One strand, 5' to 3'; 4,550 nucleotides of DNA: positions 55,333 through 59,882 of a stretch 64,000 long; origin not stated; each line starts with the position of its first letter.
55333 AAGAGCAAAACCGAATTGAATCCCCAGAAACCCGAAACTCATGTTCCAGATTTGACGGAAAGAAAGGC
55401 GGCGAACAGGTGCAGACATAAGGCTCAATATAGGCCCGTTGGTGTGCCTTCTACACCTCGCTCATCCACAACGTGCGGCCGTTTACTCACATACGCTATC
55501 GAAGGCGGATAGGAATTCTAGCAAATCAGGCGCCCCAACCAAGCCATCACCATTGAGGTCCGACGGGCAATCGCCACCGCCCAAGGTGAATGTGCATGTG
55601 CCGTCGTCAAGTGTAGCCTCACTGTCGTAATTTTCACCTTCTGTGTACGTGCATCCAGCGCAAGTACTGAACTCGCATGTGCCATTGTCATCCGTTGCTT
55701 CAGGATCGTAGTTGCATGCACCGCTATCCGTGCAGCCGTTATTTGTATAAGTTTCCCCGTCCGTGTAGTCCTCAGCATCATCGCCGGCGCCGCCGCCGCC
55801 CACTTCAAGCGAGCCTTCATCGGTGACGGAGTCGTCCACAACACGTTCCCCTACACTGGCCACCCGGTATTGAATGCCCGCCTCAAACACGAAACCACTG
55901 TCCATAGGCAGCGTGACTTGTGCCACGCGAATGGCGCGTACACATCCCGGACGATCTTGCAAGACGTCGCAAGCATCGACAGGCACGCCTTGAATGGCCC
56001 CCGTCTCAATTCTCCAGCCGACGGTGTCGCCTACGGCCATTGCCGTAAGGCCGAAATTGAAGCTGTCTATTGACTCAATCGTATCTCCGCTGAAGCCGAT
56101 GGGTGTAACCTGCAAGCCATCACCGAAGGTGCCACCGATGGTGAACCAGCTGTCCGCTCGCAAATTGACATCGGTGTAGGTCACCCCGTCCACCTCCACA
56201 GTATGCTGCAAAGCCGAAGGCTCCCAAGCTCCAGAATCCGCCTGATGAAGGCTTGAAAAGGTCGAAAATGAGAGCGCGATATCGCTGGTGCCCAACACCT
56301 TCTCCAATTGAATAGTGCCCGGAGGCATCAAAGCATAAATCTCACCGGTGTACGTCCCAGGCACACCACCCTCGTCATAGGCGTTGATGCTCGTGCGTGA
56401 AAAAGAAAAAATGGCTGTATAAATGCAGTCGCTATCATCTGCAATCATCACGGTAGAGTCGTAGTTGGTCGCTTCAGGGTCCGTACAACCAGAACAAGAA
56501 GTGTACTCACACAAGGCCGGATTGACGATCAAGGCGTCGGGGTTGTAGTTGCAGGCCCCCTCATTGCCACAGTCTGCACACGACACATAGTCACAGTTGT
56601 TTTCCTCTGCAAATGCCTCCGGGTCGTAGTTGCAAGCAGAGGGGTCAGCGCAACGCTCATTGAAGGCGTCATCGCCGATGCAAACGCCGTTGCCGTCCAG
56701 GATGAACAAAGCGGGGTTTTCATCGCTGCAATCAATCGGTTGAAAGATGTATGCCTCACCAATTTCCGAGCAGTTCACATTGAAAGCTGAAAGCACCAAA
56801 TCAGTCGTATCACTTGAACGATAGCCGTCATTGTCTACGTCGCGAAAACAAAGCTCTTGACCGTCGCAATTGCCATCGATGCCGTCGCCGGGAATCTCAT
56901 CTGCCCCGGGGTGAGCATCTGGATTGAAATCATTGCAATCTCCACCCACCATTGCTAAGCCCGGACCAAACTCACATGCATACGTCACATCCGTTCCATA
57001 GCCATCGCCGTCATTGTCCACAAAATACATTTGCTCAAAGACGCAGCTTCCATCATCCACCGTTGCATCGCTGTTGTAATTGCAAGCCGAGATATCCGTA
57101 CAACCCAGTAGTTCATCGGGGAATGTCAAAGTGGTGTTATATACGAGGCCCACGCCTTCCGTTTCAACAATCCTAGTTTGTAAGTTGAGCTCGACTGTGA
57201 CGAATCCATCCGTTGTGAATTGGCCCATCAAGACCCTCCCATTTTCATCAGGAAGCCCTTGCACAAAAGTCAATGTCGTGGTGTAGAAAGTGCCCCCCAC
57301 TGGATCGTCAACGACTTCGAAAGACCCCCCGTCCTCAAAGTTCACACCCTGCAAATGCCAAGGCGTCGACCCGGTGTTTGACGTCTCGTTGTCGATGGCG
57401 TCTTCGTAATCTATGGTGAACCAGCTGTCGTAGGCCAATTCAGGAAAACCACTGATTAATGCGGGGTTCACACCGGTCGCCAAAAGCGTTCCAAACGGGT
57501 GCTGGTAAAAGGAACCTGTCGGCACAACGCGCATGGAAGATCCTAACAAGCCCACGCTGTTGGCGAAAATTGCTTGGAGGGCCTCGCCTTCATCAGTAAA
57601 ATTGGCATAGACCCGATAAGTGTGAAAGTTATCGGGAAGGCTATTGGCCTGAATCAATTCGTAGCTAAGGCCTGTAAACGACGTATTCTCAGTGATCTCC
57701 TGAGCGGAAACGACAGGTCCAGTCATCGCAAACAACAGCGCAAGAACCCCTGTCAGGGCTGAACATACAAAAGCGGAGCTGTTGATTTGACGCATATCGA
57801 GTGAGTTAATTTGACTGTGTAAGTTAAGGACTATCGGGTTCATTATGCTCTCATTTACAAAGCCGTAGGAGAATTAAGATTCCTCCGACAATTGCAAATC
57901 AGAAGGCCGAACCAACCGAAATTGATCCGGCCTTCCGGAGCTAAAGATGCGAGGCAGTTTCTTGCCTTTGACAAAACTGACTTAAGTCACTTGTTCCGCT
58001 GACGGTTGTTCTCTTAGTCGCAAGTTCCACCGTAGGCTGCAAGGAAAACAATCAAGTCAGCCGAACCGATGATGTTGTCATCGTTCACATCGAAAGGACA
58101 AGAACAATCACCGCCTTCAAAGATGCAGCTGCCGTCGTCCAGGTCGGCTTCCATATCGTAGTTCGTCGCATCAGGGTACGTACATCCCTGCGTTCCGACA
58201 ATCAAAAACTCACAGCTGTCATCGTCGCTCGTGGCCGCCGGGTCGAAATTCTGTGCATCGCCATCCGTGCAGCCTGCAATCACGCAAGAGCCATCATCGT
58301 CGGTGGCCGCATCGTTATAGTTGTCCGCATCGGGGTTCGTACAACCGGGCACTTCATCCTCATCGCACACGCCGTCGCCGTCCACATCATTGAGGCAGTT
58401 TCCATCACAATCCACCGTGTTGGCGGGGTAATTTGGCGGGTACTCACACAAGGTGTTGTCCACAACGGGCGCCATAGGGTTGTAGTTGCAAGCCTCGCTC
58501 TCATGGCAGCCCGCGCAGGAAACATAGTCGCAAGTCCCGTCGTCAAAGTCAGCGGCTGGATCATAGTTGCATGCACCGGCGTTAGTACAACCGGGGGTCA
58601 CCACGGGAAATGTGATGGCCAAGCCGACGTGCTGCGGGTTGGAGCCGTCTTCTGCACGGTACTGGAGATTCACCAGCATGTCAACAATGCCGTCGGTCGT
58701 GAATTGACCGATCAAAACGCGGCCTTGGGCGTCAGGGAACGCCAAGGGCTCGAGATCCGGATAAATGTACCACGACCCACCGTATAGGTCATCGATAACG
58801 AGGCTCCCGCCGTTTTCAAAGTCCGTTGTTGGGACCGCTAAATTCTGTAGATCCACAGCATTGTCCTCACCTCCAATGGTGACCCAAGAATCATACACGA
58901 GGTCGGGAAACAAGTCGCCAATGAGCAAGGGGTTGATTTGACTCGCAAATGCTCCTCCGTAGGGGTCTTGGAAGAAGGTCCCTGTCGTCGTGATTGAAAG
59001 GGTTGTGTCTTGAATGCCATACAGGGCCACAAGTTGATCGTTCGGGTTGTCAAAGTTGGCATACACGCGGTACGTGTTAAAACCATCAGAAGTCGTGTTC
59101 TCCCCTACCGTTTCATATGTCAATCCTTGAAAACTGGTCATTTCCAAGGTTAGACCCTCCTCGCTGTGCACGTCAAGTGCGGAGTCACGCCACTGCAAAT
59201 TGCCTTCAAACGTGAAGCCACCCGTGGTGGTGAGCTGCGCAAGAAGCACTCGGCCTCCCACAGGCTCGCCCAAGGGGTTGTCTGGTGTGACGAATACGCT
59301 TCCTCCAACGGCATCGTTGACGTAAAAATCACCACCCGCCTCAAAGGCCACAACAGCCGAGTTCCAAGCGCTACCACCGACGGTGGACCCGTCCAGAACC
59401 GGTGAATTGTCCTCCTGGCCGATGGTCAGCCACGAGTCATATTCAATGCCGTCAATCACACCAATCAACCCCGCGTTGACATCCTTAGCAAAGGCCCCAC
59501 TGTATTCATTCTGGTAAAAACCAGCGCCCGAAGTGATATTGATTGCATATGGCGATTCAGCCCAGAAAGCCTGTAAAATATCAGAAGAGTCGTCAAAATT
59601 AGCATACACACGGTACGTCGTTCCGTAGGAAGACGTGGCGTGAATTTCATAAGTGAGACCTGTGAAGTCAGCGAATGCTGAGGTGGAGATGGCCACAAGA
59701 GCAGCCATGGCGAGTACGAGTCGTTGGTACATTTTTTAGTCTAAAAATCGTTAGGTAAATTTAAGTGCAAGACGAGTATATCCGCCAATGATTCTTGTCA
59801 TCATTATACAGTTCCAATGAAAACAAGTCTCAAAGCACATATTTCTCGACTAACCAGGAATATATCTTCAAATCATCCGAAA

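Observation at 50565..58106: Recurrent extreme C-terminal motif: a Cys-bracketed single EF-hand (dockerin-like) tail on large secreted proteins that lack a T9SS CTD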

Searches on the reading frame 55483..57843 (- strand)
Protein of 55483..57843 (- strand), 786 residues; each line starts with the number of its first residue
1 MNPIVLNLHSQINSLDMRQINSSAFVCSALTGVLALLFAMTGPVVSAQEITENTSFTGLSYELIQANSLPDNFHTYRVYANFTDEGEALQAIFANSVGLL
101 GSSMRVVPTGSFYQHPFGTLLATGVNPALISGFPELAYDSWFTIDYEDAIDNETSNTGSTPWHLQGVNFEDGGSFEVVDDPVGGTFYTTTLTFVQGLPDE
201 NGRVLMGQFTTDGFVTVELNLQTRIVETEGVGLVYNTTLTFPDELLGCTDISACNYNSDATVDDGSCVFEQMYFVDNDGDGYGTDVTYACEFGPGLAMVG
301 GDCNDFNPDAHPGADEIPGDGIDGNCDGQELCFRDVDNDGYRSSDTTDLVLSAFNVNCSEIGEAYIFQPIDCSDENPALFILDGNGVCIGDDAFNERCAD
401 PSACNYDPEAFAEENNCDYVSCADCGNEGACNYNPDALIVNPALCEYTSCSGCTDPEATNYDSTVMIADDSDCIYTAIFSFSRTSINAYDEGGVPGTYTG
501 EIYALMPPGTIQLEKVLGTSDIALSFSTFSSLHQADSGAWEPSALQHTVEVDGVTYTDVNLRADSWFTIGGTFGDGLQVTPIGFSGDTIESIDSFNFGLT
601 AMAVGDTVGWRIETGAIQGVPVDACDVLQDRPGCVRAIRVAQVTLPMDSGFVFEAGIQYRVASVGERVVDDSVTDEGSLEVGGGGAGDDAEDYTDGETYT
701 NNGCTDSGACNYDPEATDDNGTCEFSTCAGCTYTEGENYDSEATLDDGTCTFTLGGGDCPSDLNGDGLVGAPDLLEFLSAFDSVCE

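Call 10: search_protein_families(library=ncbifam, proteins=[window:55483-57843:-], max_evalue=1)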
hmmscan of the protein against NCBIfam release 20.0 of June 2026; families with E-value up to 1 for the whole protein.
window:55483-57843:- (786 aa): 0 families

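Call 11: search_protein_families(library=pfam, proteins=[window:55483-57843:-], max_evalue=1)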
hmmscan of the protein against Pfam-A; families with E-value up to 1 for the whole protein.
window:55483-57843:- (786 aa): 1 family
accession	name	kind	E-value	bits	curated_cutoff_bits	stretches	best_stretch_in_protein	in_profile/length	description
PF11617.13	Cu-binding_MopE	-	7.5e-09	36.1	27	1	302-329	1-27/30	Putative metal-binding motif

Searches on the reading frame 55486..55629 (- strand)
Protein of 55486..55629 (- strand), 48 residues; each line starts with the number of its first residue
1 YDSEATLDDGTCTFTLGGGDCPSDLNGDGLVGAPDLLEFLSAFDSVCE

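Call 14: search_protein_families(library=ncbifam, proteins=[window:55486-55629:-], max_evalue=10)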
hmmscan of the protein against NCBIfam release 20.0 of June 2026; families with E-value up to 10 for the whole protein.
seq(48 aa): 1 family
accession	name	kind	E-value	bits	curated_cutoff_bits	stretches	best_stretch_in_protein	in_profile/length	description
NF041540.1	dockerin_GC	domain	0.0012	19.1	29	1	20-47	34-67/67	GC-type dockerin domain-anchored protein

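Call 15: search_protein_families(library=pfam, proteins=[window:55486-55629:-], max_evalue=10)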
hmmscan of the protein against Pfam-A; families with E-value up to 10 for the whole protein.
seq(48 aa): 0 families

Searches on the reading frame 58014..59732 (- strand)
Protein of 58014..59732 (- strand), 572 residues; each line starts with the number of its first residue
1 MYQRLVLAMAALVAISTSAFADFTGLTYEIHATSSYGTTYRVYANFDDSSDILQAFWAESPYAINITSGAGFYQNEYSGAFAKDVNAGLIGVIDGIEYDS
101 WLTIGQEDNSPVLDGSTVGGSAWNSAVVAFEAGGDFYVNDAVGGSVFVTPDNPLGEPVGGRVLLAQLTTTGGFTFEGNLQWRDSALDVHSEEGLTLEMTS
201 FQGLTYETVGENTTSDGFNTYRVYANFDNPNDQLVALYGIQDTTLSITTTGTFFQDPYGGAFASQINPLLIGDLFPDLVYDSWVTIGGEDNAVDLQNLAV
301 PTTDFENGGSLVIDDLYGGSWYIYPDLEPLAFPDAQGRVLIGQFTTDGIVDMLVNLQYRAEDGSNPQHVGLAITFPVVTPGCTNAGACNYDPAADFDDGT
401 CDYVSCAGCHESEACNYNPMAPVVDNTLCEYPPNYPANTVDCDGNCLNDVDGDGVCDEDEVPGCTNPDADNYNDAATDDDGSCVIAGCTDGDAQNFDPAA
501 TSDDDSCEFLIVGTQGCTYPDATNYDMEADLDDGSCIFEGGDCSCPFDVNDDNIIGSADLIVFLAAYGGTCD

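Call 10: search_protein_families(library=ncbifam, proteins=[window:58014-59732:-], max_evalue=1)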
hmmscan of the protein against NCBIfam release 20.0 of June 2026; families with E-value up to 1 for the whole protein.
window:58014-59732:- (572 aa): 0 families

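Call 11: search_protein_families(library=pfam, proteins=[window:58014-59732:-], max_evalue=1)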
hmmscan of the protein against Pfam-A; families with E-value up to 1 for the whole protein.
window:58014-59732:- (572 aa): 0 families

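Call 17: find_encoding_contigs(protein=window:58014-59732:-, flank=3000, max_places=4)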
Protein window:58014-59732:- (572 aa): no gene with exactly this product is on record in the collection.

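Call 29: find_homologous_proteins(query=window:58014-59732:-, max_evalue=0.001)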
Query window:58014-59732:- (572 aa): 1555 proteins with E <= 0.001 among 8000 candidates; the best 120 are listed.
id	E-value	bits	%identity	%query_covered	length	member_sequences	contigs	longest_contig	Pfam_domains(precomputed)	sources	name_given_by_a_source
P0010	0.0e+0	1293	98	100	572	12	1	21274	-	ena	-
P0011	0.0e+0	1026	77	100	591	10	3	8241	-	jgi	jgi:hypothetical protein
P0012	5.9e-293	991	74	100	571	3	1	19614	-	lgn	-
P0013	1.2e-236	805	63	99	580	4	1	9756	-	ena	-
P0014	1.3e-236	805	64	99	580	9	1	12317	-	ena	-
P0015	1.4e-234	798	63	100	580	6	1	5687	-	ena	-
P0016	2.1e-232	791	62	100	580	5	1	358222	-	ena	-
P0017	2.3e-231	788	63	99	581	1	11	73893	-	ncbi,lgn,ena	ncbi:MAG: hypothetical protein ACPF8Y_06510 [Flavobacteriales bacterium]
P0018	7.2e-231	786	62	99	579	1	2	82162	-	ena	-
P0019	8.7e-231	786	63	99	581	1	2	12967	-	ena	-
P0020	2.0e-229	781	62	99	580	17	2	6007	-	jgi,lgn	jgi:hypothetical protein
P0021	6.9e-229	780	61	100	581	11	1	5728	-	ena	-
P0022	8.3e-229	779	62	100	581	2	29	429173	-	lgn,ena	-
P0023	9.2e-229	779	62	98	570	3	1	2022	-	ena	-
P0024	1.4e-228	779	61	100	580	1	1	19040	-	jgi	-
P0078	4.2e-151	523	43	95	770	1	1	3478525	-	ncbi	-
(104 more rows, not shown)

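Call 69: find_encoding_contigs(protein=P0078, flank=10000, max_places=2)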
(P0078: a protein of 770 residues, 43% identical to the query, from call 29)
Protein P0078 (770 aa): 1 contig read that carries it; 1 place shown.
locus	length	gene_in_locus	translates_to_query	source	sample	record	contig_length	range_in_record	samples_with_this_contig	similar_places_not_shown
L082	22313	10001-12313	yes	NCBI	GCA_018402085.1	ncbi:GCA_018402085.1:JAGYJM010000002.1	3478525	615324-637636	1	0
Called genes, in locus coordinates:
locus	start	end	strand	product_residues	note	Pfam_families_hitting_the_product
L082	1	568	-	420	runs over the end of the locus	PF00561:Abhydrolase_1 (weak), PF12146:Hydrolase_4, PF12697:Abhydrolase_6, PF02566:OsmC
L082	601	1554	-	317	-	PF13102:Phage_int_SAM_5 (faint), PF02899:Phage_int_SAM_1, PF13495:Phage_int_SAM_4 (weak), PF00589:Phage_integrase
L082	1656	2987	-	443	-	-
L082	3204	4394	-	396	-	PF13439:Glyco_transf_4, PF13477:Glyco_trans_4_2, PF13579:Glyco_trans_4_4, PF00534:Glycos_transf_1, PF13692:Glyco_trans_1_4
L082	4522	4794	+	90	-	PF01197:Ribosomal_L31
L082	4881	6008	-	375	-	PF00926:DHBP_synthase, PF00925:GTP_cyclohydro2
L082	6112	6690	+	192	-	PF01327:Pep_deformylase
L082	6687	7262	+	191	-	PF13174:TPR_6 (faint)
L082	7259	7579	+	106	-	PF01906:YbjQ_1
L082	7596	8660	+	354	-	PF00487:FA_desaturase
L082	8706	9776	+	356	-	PF01116:F_bP_aldolase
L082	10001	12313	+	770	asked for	-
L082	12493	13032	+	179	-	PF00925:GTP_cyclohydro2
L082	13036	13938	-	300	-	PF00850:Hist_deacetyl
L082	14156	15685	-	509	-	PF05684:DUF819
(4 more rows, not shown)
